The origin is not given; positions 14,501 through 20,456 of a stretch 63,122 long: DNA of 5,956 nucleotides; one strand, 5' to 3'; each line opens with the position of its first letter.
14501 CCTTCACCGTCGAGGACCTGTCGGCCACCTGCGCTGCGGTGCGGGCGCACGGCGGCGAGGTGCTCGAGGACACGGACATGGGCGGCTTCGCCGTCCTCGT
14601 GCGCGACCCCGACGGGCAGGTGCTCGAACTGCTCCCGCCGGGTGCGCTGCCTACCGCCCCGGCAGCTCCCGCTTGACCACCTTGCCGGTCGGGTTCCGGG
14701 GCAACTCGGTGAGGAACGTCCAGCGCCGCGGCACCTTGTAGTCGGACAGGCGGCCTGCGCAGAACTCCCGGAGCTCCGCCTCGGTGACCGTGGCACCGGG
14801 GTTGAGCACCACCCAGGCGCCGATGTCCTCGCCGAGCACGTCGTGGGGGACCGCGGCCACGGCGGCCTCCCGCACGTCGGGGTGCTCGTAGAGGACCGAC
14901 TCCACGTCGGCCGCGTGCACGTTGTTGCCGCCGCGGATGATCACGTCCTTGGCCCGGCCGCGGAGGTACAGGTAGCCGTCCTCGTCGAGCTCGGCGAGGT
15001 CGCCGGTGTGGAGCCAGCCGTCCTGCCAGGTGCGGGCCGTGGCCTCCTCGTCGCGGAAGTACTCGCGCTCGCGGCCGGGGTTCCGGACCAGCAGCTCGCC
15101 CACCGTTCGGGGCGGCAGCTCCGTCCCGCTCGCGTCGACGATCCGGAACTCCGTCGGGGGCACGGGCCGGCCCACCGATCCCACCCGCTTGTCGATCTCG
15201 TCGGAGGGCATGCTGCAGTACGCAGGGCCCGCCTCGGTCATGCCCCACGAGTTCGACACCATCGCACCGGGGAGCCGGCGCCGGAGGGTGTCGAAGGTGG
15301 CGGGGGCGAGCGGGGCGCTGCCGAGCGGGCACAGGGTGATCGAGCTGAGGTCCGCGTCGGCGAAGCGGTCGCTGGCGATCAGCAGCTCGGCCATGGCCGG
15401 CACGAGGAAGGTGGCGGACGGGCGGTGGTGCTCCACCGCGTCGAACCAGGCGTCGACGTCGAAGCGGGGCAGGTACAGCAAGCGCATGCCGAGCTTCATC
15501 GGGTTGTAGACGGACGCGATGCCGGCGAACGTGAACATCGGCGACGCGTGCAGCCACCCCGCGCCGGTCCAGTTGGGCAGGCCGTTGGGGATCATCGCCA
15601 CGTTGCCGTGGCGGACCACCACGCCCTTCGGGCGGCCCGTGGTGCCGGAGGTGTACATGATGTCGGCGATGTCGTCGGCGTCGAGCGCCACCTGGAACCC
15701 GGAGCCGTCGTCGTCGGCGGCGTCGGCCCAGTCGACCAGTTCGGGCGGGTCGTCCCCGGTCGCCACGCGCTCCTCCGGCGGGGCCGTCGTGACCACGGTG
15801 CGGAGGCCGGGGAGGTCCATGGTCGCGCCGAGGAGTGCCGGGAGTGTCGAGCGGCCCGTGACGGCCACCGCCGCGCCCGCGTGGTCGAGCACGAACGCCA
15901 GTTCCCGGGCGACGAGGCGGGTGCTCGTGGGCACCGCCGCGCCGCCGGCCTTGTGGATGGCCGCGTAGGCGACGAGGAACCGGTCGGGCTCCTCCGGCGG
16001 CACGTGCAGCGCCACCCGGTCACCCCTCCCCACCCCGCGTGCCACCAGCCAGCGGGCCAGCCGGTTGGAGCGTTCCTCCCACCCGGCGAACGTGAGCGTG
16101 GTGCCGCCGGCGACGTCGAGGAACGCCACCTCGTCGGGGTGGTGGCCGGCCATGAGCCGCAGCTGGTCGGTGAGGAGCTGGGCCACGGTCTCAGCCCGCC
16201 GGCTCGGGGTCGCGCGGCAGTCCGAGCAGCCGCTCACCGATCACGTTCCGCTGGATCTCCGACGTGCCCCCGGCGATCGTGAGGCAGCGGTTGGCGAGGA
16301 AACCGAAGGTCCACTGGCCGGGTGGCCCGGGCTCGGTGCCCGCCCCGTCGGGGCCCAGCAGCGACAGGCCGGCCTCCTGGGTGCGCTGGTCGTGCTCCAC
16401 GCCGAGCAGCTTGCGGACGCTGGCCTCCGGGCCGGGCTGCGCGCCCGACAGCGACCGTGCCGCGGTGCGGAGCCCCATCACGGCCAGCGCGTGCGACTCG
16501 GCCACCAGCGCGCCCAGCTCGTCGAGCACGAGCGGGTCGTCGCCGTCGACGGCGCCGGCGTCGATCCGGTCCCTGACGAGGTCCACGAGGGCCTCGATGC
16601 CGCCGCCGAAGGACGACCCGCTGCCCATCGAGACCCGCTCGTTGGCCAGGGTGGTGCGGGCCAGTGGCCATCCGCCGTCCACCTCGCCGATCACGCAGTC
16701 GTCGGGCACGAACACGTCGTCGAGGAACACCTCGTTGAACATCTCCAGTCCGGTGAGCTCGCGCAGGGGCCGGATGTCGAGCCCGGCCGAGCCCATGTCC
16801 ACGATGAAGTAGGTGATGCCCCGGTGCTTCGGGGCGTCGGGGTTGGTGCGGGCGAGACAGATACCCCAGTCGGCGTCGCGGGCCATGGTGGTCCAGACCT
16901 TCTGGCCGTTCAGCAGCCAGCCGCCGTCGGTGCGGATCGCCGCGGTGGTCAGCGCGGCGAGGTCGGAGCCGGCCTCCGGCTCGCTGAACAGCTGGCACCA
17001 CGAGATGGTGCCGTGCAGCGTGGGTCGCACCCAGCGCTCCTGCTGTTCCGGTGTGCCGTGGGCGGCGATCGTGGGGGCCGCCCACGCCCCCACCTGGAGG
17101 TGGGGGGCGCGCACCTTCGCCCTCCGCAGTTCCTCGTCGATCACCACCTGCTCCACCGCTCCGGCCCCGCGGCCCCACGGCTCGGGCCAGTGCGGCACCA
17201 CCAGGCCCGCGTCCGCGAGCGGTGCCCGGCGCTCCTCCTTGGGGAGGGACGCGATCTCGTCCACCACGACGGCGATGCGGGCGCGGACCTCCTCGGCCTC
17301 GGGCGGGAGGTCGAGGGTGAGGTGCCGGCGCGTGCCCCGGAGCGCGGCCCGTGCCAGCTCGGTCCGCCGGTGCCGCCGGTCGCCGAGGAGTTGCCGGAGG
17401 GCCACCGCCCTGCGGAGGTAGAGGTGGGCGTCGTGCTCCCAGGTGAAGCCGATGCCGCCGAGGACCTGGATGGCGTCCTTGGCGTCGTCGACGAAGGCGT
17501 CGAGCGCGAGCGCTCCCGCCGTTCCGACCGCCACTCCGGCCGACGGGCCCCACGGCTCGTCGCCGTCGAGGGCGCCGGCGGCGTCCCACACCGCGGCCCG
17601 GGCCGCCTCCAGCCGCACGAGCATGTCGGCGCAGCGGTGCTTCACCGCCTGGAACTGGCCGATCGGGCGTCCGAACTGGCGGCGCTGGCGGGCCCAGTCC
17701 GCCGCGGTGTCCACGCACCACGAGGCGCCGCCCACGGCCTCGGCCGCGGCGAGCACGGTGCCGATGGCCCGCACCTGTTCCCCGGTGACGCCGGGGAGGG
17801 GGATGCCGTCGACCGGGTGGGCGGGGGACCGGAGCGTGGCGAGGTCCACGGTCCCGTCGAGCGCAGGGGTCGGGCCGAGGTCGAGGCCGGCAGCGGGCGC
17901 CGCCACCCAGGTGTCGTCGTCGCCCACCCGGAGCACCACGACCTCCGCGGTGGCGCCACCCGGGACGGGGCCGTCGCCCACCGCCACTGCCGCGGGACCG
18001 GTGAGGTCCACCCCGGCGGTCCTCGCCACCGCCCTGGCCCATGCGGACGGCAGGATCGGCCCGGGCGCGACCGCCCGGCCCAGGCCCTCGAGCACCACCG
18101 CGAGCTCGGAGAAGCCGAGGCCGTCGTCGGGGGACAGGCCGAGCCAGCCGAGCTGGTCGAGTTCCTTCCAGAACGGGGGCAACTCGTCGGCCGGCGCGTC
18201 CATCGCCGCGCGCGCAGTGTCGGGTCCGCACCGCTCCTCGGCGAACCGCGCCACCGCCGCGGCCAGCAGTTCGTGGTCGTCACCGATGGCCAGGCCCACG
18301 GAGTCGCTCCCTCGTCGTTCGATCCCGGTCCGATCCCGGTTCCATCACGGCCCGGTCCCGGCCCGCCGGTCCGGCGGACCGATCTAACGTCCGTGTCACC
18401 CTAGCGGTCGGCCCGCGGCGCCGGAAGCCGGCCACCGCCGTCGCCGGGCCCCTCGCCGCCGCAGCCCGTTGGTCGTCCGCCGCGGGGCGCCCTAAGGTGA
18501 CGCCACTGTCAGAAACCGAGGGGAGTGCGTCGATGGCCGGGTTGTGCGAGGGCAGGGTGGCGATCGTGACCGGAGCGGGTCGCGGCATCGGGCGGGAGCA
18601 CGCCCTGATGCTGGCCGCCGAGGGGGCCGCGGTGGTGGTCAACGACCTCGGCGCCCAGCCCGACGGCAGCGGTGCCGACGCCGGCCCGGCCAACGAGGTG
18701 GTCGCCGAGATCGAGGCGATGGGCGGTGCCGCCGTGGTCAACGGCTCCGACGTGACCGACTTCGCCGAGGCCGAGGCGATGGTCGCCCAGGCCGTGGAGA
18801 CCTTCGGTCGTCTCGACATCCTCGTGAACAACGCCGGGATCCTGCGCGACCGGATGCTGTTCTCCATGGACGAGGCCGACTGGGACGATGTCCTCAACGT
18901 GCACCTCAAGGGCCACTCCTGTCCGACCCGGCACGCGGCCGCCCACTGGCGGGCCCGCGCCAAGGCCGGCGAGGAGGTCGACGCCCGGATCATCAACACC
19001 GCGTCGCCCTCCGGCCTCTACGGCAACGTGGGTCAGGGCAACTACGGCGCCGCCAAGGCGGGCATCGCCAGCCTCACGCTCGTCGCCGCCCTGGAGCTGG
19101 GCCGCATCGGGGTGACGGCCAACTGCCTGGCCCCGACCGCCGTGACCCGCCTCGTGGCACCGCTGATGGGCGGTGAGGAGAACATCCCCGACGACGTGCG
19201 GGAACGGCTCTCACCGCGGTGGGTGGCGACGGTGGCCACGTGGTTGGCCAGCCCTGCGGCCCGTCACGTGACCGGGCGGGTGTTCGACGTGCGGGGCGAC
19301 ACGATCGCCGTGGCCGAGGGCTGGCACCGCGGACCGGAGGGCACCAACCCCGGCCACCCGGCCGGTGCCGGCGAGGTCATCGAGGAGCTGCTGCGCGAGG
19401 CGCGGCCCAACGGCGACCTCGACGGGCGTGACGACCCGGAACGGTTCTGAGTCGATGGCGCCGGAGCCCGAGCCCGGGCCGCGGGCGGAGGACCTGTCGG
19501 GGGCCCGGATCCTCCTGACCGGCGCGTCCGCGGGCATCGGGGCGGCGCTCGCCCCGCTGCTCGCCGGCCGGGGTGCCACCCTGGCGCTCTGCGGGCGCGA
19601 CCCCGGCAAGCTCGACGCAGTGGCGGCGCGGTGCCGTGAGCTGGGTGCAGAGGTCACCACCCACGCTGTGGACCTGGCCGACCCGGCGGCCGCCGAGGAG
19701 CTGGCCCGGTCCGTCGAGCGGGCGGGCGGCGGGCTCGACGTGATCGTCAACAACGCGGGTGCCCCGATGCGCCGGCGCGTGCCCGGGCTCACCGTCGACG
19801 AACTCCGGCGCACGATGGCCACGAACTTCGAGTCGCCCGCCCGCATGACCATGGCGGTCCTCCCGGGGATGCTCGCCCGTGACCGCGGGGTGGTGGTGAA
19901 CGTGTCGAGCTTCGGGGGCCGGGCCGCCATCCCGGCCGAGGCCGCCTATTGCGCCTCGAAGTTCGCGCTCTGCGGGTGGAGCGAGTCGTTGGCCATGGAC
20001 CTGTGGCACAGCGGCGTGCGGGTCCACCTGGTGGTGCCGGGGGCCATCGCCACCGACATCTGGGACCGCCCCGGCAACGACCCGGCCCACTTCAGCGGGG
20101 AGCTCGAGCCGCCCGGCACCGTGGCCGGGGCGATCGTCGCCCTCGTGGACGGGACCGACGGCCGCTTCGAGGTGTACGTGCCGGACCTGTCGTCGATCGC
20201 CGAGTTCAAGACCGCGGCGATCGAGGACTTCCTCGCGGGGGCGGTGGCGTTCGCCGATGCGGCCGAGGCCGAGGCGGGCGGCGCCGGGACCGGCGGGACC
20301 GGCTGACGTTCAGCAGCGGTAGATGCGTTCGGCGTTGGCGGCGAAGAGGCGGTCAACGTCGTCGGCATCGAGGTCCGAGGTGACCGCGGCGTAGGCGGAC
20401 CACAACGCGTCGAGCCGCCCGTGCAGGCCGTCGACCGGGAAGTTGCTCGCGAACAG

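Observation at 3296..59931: Twelve copies of a 16-bp palindromic operator-like motif (CTRAC-N6-GTCAN) confined to promoter and junction regions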

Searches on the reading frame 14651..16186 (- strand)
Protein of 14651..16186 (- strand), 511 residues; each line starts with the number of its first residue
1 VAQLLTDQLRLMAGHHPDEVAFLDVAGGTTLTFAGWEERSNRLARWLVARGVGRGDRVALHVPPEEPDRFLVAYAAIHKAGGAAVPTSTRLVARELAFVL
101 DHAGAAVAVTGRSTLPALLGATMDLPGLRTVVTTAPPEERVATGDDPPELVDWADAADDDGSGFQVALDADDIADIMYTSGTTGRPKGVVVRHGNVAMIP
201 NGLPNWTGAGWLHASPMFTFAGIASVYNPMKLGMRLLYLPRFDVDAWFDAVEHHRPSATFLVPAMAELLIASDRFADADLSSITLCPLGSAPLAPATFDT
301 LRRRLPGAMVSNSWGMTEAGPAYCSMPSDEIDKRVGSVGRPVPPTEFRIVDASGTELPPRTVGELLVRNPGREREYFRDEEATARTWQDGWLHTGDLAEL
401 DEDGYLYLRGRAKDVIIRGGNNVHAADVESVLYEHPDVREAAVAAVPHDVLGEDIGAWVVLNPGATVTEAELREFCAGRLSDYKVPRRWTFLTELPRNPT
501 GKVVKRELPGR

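Call 10: search_protein_families(library=pfam, proteins=[window:14651-16186:-])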
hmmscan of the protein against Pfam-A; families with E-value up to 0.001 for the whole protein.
window:14651-16186:- (511 aa): 2 families
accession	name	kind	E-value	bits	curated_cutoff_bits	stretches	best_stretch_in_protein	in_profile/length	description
PF00501.34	AMP-binding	-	1.3e-78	264.9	29.9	1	13-377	5-384/384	AMP-binding enzyme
PF13193.12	AMP-binding_C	-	3.3e-19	70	24.5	1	428-502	2-76/76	AMP-binding enzyme C-terminal domain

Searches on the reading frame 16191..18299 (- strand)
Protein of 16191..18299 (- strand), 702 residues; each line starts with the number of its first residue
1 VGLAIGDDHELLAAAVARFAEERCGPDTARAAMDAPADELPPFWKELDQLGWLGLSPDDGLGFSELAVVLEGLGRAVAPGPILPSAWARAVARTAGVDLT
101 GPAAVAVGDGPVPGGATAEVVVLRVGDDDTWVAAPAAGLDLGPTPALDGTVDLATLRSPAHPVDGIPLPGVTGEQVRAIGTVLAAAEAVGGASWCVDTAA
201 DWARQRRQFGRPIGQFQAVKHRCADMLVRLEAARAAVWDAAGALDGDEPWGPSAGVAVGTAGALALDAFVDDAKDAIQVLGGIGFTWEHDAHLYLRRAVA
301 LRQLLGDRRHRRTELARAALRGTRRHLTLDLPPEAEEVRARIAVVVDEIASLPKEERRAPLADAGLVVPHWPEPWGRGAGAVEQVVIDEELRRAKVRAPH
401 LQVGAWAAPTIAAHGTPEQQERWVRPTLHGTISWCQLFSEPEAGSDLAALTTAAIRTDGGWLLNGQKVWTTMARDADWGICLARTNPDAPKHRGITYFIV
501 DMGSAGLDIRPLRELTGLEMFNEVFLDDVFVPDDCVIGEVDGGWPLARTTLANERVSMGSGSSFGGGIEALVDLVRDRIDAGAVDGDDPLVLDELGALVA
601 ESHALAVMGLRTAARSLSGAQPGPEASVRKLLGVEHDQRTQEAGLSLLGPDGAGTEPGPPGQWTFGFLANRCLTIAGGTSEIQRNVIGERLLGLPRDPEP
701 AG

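Call 10: search_protein_families(library=pfam, proteins=[window:16191-18299:-])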
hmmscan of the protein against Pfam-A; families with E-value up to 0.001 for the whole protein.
window:16191-18299:- (702 aa): 4 families
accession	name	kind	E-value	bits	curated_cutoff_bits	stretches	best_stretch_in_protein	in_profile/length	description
PF00441.29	Acyl-CoA_dh_1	-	1e-47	162.5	22.4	2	183-319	17-149/150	Acyl-CoA dehydrogenase, C-terminal domain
PF02770.24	Acyl-CoA_dh_M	-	6.1e-21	74.8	33.3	1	435-529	1-97/97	Acyl-CoA dehydrogenase, middle domain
PF02771.21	Acyl-CoA_dh_N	-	9.7e-19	68.3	22.9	2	340-430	20-112/113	Acyl-CoA dehydrogenase, N-terminal domain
PF08028.16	Acyl-CoA_dh_2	-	1e-07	32.7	22.7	1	184-286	3-111/134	Acyl-CoA dehydrogenase, C-terminal domain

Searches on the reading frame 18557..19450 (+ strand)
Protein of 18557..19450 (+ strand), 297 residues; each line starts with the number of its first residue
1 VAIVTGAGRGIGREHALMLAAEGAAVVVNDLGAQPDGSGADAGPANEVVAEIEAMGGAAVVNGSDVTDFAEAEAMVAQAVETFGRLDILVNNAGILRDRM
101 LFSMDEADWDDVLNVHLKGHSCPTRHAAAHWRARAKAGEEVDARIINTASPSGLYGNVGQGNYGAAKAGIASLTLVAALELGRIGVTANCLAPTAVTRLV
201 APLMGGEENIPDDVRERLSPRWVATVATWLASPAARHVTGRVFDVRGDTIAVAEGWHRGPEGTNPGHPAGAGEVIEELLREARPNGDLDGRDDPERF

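Call 10: search_protein_families(library=pfam, proteins=[window:18557-19450:+])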
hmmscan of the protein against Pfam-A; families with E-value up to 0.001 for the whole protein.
window:18557-19450:+ (297 aa): 3 families
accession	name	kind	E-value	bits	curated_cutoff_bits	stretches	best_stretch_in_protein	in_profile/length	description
PF00106.31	adh_short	-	2.4e-40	138.6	26.6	1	2-196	3-182/195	short chain dehydrogenase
PF13561.12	adh_short_C2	-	1.3e-35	123.5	27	1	6-245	1-231/236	Enoyl-(Acyl carrier protein) reductase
PF08659.16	KR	-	8.6e-15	55.5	22.6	1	3-170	4-156/180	KR domain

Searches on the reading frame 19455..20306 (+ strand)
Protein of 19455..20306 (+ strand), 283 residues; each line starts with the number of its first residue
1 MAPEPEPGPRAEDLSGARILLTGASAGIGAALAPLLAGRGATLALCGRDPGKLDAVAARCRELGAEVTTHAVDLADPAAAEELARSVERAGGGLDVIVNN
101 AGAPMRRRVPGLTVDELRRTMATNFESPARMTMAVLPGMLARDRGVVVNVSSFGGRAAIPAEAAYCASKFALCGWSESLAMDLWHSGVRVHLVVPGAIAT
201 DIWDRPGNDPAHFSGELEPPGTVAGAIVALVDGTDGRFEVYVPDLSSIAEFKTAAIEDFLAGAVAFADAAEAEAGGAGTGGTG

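Call 10: search_protein_families(library=pfam, proteins=[window:19455-20306:+])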
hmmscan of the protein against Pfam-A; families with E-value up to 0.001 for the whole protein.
window:19455-20306:+ (283 aa): 4 families
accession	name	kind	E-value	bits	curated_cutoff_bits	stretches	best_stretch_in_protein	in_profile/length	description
PF00106.31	adh_short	-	5.2e-48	163.6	26.6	1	19-204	3-188/195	short chain dehydrogenase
PF13561.12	adh_short_C2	-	1.2e-37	130.2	27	1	23-208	1-186/236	Enoyl-(Acyl carrier protein) reductase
PF08659.16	KR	-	7.3e-13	49.3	22.6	1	18-169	2-153/180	KR domain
PF23441.1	SDR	-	2.8e-05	24.1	27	1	11-218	2-214/258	SDR-like rossmann domain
